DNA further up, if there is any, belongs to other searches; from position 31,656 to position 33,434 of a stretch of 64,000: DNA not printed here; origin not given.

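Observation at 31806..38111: Four translationally coupled exported genes (propeller+mono-haem, CRTAC1-like, propeller+di-haem peroxidase-like, Reg_prop propeller) with hydrazine-synthase-like subunit logic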

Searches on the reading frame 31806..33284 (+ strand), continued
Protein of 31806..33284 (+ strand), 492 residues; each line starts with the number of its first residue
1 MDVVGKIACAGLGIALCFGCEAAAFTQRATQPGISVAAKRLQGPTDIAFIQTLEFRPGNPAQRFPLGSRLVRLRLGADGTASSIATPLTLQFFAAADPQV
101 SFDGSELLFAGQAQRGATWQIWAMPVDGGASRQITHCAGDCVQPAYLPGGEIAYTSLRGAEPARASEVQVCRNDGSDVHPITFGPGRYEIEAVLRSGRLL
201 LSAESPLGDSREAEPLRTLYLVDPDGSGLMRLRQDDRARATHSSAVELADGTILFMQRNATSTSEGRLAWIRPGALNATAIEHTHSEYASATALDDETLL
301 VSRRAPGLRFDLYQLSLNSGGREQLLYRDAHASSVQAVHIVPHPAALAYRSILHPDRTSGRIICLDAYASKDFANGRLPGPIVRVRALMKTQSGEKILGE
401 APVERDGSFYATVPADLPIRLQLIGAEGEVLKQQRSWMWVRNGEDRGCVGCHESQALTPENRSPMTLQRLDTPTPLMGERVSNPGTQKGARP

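Call 52: find_homologous_proteins(query=A3, max_evalue=1e-10)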
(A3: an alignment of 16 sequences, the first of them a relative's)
Query A3 (16 sequences) (481 aa, profile of the alignment): 477 proteins with E <= 1e-10 among 8000 candidates; the best 120 are listed.
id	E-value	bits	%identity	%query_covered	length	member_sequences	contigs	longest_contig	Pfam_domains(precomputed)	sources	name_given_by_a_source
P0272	4.8e-186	637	46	96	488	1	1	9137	PF26549.1,PF18582.7,PF07676.19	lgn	-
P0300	1.4e-177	609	39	89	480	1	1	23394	PF26549.1,PF18582.7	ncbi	-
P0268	1.4e-171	589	100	100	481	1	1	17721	PF26549.1,PF18582.7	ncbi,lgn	ncbi:MAG: hypothetical protein ACE5HQ_10725 [Gemmatimonadota bacterium]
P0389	8.9e-171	587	51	95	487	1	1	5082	PF26549.1,PF18582.7,PF07676.19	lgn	-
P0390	3.9e-167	575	42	99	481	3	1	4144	PF26549.1,PF18582.7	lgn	-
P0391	5.8e-166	571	51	99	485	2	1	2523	PF26549.1,PF18582.7,PF07676.19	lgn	-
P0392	7.2e-166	571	39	93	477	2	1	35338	PF26549.1,PF18582.7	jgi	jgi:hypothetical protein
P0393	1.5e-164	566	48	96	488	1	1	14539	PF26549.1,PF18582.7,PF07676.19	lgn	-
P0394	3.7e-164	565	46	95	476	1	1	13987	PF26549.1,PF18582.7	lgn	-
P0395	4.9e-164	565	47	99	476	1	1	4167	PF26549.1,PF18582.7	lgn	-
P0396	1.2e-163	563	50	95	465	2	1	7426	PF26549.1,PF18582.7,PF07676.19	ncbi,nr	ncbi:MAG: hypothetical protein GXO92_04450 [FCB group bacterium]|nr:hypothetical protein [FCB group 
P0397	5.7e-163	561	49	96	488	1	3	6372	PF26549.1,PF18582.7,PF07676.19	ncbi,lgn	ncbi:MAG: hypothetical protein ACE5IR_19555 [bacterium]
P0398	1.1e-162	560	74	98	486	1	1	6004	PF26549.1,PF18582.7,PF07676.19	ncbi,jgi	-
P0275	1.3e-161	557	40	89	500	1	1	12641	PF26549.1,PF18582.7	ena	-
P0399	3.6e-161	555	36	96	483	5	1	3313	PF26549.1,PF18582.7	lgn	-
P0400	4.3e-160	552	38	96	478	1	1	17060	PF26549.1,PF18582.7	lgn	-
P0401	1.0e-159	550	50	96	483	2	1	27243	PF26549.1,PF18582.7,PF07676.19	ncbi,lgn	ncbi:MAG: hypothetical protein ACE5IW_02725 [bacterium]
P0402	1.7e-159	550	55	95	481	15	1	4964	PF26549.1,PF18582.7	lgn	-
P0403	2.9e-159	549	37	89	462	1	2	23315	PF26549.1,PF18582.7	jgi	jgi:hypothetical protein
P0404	3.2e-159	549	38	96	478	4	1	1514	PF26549.1,PF18582.7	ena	-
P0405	3.9e-159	548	38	99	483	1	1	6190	PF18582.7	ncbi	-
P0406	1.3e-158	547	39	96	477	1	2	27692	PF26549.1,PF18582.7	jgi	jgi:hypothetical protein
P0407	3.6e-158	545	39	93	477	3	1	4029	PF26549.1,PF18582.7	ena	-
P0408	5.5e-158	545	38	96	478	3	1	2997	PF26549.1,PF18582.7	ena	-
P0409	2.8e-157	542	36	93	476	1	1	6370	PF26549.1,PF18582.7,PF07676.19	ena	-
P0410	3.5e-157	542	39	93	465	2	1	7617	PF26549.1,PF18582.7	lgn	-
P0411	4.1e-157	542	37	89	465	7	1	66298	PF26549.1,PF18582.7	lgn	-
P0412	6.7e-157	541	38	96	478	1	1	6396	PF26549.1,PF18582.7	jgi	jgi:hypothetical protein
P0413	1.3e-156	540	37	96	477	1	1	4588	PF26549.1,PF18582.7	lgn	-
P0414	1.6e-156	540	38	89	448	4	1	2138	PF26549.1,PF18582.7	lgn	-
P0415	1.8e-156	540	46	90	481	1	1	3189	PF26549.1,PF18582.7,PF07676.19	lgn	-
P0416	2.1e-156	539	40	93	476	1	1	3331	PF26549.1,PF18582.7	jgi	jgi:hypothetical protein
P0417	2.1e-156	539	37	93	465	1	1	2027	PF26549.1,PF18582.7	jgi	jgi:hypothetical protein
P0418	3.9e-156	538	36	89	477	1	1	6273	PF26549.1,PF18582.7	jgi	jgi:hypothetical protein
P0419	5.4e-156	538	39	89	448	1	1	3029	PF26549.1,PF18582.7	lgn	-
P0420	8.8e-156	537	37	96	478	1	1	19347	PF26549.1,PF18582.7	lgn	-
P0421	2.3e-155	536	37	89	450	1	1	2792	PF26549.1,PF18582.7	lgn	-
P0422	3.4e-155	535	56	94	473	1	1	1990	PF26549.1,PF18582.7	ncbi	-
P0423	1.0e-154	534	42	89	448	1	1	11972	PF26549.1,PF18582.7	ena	-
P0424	1.1e-154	534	59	91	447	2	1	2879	PF26549.1,PF18582.7,PF07676.19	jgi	jgi:hypothetical protein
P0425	1.5e-154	533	55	91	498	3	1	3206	PF26549.1,PF18582.7,PF07676.19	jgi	jgi:hypothetical protein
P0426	1.7e-154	533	38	89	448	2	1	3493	PF26549.1,PF18582.7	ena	-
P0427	4.3e-154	532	39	96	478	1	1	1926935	PF18582.7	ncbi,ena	-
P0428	7.5e-154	531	39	96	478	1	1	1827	PF26549.1,PF18582.7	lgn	-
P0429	1.3e-153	530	39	96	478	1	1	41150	PF26549.1,PF18582.7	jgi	jgi:hypothetical protein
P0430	2.8e-153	529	36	96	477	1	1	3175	PF26549.1,PF18582.7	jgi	jgi:hypothetical protein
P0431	2.9e-153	529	41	96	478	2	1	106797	PF26549.1,PF18582.7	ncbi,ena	-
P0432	6.1e-153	528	40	89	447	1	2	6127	PF26549.1,PF18582.7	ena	-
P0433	7.7e-153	528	40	96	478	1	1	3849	PF26549.1,PF18582.7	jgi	-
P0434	1.4e-152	527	38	93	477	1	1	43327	PF26549.1,PF18582.7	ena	-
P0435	1.7e-152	526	39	96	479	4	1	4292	PF26549.1,PF18582.7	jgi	jgi:hypothetical protein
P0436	2.0e-152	526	39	95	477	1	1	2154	PF26549.1,PF18582.7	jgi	jgi:hypothetical protein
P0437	2.5e-152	526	34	96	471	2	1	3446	PF26549.1,PF18582.7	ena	-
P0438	2.8e-152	526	41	89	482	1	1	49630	PF26549.1,PF18582.7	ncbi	-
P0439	3.7e-152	525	38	89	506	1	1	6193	PF26549.1,PF18582.7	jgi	jgi:hypothetical protein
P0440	8.0e-152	524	38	96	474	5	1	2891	PF26549.1,PF18582.7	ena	-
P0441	2.3e-151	523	51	92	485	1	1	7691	PF26549.1,PF18582.7,PF07676.19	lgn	-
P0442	3.8e-151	522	39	96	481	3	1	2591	PF26549.1,PF18582.7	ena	-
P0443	3.8e-151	522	37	96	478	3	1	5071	PF18582.7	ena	-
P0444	4.1e-151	522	39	86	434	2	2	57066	PF26549.1,PF18582.7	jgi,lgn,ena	-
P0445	4.2e-151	522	38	80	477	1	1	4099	PF18582.7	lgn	-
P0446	5.2e-151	522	39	89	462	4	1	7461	PF26549.1,PF18582.7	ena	-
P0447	5.9e-151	521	37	96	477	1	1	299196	PF26549.1,PF18582.7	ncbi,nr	ncbi:MAG: hypothetical protein MUO72_17505 [Bacteroidales bacterium]|nr:hypothetical protein [Bacter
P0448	8.0e-151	521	49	92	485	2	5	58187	PF26549.1,PF18582.7,PF07676.19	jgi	jgi:hypothetical protein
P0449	9.6e-151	521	37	89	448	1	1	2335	PF26549.1,PF18582.7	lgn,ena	-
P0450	2.2e-150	520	35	95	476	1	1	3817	PF26549.1,PF18582.7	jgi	jgi:hypothetical protein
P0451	2.2e-150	519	37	95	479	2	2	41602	PF26549.1,PF18582.7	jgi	jgi:hypothetical protein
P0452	2.3e-150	519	38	86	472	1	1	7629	PF26549.1,PF18582.7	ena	-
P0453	2.3e-150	519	41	84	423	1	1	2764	PF26549.1,PF18582.7,PF07676.19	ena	-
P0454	2.4e-150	519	37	96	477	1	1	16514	PF26549.1,PF18582.7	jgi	jgi:hypothetical protein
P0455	2.8e-150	519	35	96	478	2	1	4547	PF26549.1,PF18582.7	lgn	-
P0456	4.1e-150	519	36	97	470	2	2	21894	PF26549.1,PF18582.7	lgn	-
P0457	5.4e-150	518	36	90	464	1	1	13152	PF26549.1,PF18582.7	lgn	-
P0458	5.8e-150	518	38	80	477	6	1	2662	PF18582.7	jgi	jgi:hypothetical protein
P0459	1.5e-149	517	51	95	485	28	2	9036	PF26549.1,PF18582.7,PF07676.19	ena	-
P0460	1.6e-149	517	51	96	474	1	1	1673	PF26549.1,PF18582.7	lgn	-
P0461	1.9e-149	516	35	96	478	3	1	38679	PF26549.1,PF18582.7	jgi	jgi:Hydrazine synthase alpha subunit middle domain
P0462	2.3e-149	516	37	97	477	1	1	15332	PF26549.1,PF18582.7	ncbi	-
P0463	2.8e-149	516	36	95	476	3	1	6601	PF26549.1,PF18582.7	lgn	-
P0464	3.1e-149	516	40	89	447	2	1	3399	PF26549.1,PF18582.7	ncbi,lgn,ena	-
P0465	3.4e-149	516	34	89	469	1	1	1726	PF26549.1,PF18582.7,PF26550.2,PF07676.19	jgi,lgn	-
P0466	5.0e-149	515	40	95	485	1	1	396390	PF26549.1,PF18582.7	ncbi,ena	-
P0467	5.1e-149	515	38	96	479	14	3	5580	PF26549.1,PF18582.7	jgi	jgi:hypothetical protein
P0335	5.3e-149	515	43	99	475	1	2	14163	PF26549.1,PF18582.7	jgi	jgi:hypothetical protein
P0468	1.1e-148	514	36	96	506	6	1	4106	PF26549.1,PF18582.7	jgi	jgi:hypothetical protein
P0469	1.2e-148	514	49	91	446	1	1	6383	PF26549.1,PF18582.7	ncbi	ncbi:MAG: hypothetical protein ACE5G0_18490 [Rhodothermales bacterium]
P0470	1.5e-148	513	52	95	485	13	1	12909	PF26549.1,PF18582.7,PF07676.19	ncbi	-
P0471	2.3e-148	513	35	96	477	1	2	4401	PF26549.1,PF18582.7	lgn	-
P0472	4.4e-148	512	51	95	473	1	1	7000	PF26549.1,PF18582.7,PF07676.19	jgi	jgi:hypothetical protein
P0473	8.1e-148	511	36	96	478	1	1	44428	PF26549.1,PF18582.7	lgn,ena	-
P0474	1.2e-147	510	42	90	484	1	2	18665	PF18582.7,PF07676.19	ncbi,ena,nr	ncbi:MAG TPA: hypothetical protein VI583_14175 [Cyclobacteriaceae bacterium]|nr:hypothetical protein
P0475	1.3e-147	510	37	86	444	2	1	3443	PF26549.1,PF18582.7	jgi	jgi:hypothetical protein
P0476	2.7e-147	509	39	89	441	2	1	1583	PF26549.1,PF18582.7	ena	-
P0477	3.5e-147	509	52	92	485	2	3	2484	PF26549.1,PF18582.7,PF07676.19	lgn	-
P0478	5.9e-147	508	35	96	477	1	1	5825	PF26549.1,PF18582.7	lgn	-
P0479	1.2e-146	507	36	96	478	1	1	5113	PF26549.1,PF18582.7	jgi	jgi:hypothetical protein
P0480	2.4e-146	506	36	86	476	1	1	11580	PF26549.1,PF18582.7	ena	-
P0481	3.6e-146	506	37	89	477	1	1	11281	PF26549.1,PF18582.7,PF07676.19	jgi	jgi:hypothetical protein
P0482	4.4e-146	505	40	89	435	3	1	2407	PF26549.1,PF18582.7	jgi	-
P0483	4.9e-146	505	42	89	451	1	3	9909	PF26549.1,PF18582.7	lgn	-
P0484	5.4e-146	505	49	90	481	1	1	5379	PF26549.1,PF18582.7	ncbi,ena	-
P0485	5.7e-146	505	36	96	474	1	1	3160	PF18582.7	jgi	jgi:hypothetical protein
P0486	6.0e-146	505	49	100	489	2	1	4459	PF26549.1,PF18582.7,PF07676.19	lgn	-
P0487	6.4e-146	505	36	86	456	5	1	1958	PF26549.1,PF18582.7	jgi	jgi:hypothetical protein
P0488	9.3e-146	504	51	91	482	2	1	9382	PF26549.1,PF18582.7,PF07676.19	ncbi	ncbi:MAG: hypothetical protein ACE5PT_05305 [Gemmatimonadales bacterium]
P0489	1.1e-145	504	38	84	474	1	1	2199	PF26549.1,PF18582.7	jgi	jgi:hypothetical protein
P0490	1.3e-145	504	35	89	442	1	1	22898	PF26549.1,PF18582.7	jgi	jgi:hypothetical protein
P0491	1.5e-145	504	37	96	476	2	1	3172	PF26549.1,PF18582.7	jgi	jgi:hypothetical protein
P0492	3.5e-145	502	36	95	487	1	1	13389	PF26549.1,PF18582.7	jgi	jgi:hypothetical protein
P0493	6.4e-145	501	37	88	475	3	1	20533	PF26549.1,PF18582.7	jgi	-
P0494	9.0e-145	501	49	99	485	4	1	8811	PF26549.1,PF18582.7,PF07676.19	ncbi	-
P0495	1.3e-144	501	35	100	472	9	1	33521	PF26549.1,PF18582.7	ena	-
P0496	1.8e-144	500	39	85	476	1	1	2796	PF26549.1,PF18582.7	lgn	-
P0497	2.2e-144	500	39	89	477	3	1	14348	PF18582.7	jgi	jgi:hypothetical protein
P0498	2.6e-144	499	39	88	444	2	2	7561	PF26549.1,PF18582.7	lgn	-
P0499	2.7e-144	499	36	96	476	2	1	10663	PF26549.1,PF18582.7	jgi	-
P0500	3.5e-144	499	40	97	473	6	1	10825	PF26549.1,PF18582.7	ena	-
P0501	3.8e-144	499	51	95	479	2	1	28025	PF26549.1,PF18582.7,PF07676.19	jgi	jgi:hypothetical protein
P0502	7.1e-144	498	37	89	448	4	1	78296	PF26549.1,PF18582.7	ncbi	-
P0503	1.0e-143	498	35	96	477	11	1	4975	PF26549.1,PF18582.7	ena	-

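Call 53: find_encoding_contigs(protein=P0447, flank=10000, max_places=1)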
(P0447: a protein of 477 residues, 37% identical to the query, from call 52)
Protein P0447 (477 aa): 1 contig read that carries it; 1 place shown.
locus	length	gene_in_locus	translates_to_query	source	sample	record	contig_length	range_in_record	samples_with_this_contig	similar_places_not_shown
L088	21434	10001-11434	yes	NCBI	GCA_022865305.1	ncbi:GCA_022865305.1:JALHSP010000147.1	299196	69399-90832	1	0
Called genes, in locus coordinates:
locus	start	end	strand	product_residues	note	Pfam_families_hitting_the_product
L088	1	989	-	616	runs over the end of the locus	PF07690:MFS_1, PF00854:PTR2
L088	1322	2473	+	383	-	PF00589:Phage_integrase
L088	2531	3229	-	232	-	-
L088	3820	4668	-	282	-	PF26550:Tricorn_2nd (weak), PF00930:DPPIV_N (faint), PF07676:PD40 (weak), PF26549:Tricorn_N (weak), PF26550:Tricorn_2nd (weak)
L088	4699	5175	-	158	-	-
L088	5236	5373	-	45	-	-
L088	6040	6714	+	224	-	PF00072:Response_reg, PF00486:Trans_reg_C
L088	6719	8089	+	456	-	PF00672:HAMP, PF00512:HisKA, PF02518:HATPase_c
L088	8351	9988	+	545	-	PF13517:FG-GAP_3, PF01839:FG-GAP (weak), PF13517:FG-GAP_3, PF07593:UnbV_ASPIC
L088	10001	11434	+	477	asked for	PF26549:Tricorn_N (faint), PF18582:HZS_alpha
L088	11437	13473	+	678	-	PF00034:Cytochrom_C (faint), PF03150:CCP_MauG (faint), PF25174:Beta-prop_THOC3 (faint), PF01731:Arylesterase (faint), PF02239:Cytochrom_D1 (weak), PF08450:SGL (faint), PF22494:choice_anch_I (faint), PF21783:YNCE, +3 more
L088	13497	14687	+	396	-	PF07494:Reg_prop (faint)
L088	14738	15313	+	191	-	PF01042:Ribonuc_L-PSP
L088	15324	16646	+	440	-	PF13458:Peripla_BP_6, PF01094:ANF_receptor, PF13433:Peripla_BP_5 (weak)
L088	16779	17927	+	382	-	PF13433:Peripla_BP_5 (weak), PF13458:Peripla_BP_6, PF01094:ANF_receptor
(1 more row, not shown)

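Call 54: find_encoding_contigs(protein=P0268, flank=10000, max_places=1)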
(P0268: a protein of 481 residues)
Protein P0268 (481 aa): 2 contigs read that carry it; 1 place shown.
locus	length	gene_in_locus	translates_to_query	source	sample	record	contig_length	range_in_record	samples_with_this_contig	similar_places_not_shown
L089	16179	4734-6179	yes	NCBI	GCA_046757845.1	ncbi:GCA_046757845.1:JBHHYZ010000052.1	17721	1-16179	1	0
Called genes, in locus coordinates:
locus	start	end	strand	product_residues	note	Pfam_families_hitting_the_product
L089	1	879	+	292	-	PF01078:Mg_chelatase, PF13335:Mg_chelatase_C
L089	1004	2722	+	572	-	PF01839:FG-GAP (faint), PF13517:FG-GAP_3, PF07593:UnbV_ASPIC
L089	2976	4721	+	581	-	PF01839:FG-GAP (faint), PF13517:FG-GAP_3, PF07593:UnbV_ASPIC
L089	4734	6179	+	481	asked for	PF26549:Tricorn_N, PF18582:HZS_alpha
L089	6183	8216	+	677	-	PF03150:CCP_MauG (faint), PF22494:choice_anch_I (faint), PF02239:Cytochrom_D1 (faint), PF10282:Lactonase (faint), PF25174:Beta-prop_THOC3 (faint), PF21783:YNCE (weak)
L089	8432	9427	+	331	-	PF07494:Reg_prop (faint)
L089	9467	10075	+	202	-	PF01042:Ribonuc_L-PSP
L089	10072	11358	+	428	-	PF13458:Peripla_BP_6, PF01094:ANF_receptor, PF13433:Peripla_BP_5 (weak)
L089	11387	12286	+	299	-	PF00793:DAHP_synth_1, PF03102:NeuB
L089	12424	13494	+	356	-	PF13458:Peripla_BP_6, PF01094:ANF_receptor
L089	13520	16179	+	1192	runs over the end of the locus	PF13424:TPR_12 (faint), PF07719:TPR_2 (faint), PF13181:TPR_8 (faint), PF13414:TPR_11 (faint), PF14559:TPR_19, PF01839:FG-GAP (weak), PF13517:FG-GAP_3, PF07593:UnbV_ASPIC, +4 more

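Call 55: find_encoding_contigs(protein=P0427, flank=10000, max_places=1)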
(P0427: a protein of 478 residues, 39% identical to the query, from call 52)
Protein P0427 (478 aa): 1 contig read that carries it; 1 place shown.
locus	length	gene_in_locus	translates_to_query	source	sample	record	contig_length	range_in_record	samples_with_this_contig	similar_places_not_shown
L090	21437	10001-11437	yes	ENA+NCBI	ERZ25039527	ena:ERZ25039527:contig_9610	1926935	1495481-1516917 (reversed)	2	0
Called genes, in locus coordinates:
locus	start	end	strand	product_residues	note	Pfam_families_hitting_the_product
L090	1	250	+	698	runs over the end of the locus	PF07593:UnbV_ASPIC, PF01839:FG-GAP (faint), PF13517:FG-GAP_3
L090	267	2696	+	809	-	PF13802:Gal_mutarotas_2, PF01055:Glyco_hydro_31_2nd, PF21365:Glyco_hydro_31_3rd, PF17137:DUF5110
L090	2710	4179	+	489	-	PF00370:FGGY_N, PF02782:FGGY_C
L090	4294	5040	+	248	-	PF00072:Response_reg, PF00486:Trans_reg_C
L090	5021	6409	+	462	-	PF00672:HAMP, PF00512:HisKA, PF02518:HATPase_c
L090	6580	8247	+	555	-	PF01839:FG-GAP (faint), PF13517:FG-GAP_3, PF07593:UnbV_ASPIC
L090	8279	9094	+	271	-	PF01839:FG-GAP (faint), PF13517:FG-GAP_3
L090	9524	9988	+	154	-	PF07593:UnbV_ASPIC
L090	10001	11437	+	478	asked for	PF18582:HZS_alpha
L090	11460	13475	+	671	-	PF03150:CCP_MauG (faint), PF08450:SGL (faint), PF02239:Cytochrom_D1 (faint), PF10282:Lactonase (faint), PF21783:YNCE (faint), PF22494:choice_anch_I (faint), PF24684:Vgb_lyase (faint), PF16819:DUF5074 (weak), +1 more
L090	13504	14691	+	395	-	-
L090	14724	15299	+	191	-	PF01042:Ribonuc_L-PSP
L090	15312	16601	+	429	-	PF13433:Peripla_BP_5 (faint), PF13458:Peripla_BP_6, PF01094:ANF_receptor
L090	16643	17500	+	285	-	PF00793:DAHP_synth_1, PF03102:NeuB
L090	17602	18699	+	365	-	PF13433:Peripla_BP_5 (faint), PF13458:Peripla_BP_6, PF01094:ANF_receptor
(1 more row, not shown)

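Call 56: find_encoding_contigs(protein=P0466, flank=10000, max_places=1)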
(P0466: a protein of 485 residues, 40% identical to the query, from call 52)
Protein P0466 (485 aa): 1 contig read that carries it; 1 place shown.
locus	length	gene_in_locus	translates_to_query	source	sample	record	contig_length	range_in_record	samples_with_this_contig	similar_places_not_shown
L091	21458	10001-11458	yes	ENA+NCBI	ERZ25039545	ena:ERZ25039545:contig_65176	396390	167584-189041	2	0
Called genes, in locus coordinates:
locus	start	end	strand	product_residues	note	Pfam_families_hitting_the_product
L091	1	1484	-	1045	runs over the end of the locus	PF01839:FG-GAP (faint), PF13517:FG-GAP_3, PF07593:UnbV_ASPIC, PF13517:FG-GAP_3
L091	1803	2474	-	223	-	PF09603:Fib_succ_major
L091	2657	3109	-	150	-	PF07980:SusD_RagB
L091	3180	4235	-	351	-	PF14322:SusD-like_3 (weak), PF07980:SusD_RagB (weak)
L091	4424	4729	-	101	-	-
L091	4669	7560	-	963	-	PF13620:CarboxypepD_reg (weak), PF13715:CarbopepD_reg_2, PF07715:Plug, PF00593:TonB_dep_Rec_b-barrel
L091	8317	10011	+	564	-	PF13517:FG-GAP_3, PF01839:FG-GAP (weak), PF13517:FG-GAP_3, PF07593:UnbV_ASPIC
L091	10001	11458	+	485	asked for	PF26549:Tricorn_N, PF18582:HZS_alpha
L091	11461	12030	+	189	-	PF10282:Lactonase (faint), PF25174:Beta-prop_THOC3 (faint), PF21783:YNCE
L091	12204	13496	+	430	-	PF03150:CCP_MauG (faint)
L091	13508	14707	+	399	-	-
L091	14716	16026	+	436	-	PF13458:Peripla_BP_6, PF01094:ANF_receptor, PF13433:Peripla_BP_5 (weak)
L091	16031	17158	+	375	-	PF13433:Peripla_BP_5 (weak), PF13458:Peripla_BP_6, PF01094:ANF_receptor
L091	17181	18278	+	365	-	PF14561:TPR_20 (faint), PF13424:TPR_12 (faint), PF13428:TPR_14 (faint), PF00515:TPR_1 (weak), PF07719:TPR_2 (weak), PF13181:TPR_8 (weak), PF13414:TPR_11 (weak), PF14559:TPR_19 (weak), +6 more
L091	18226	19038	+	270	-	PF01839:FG-GAP (faint), PF13517:FG-GAP_3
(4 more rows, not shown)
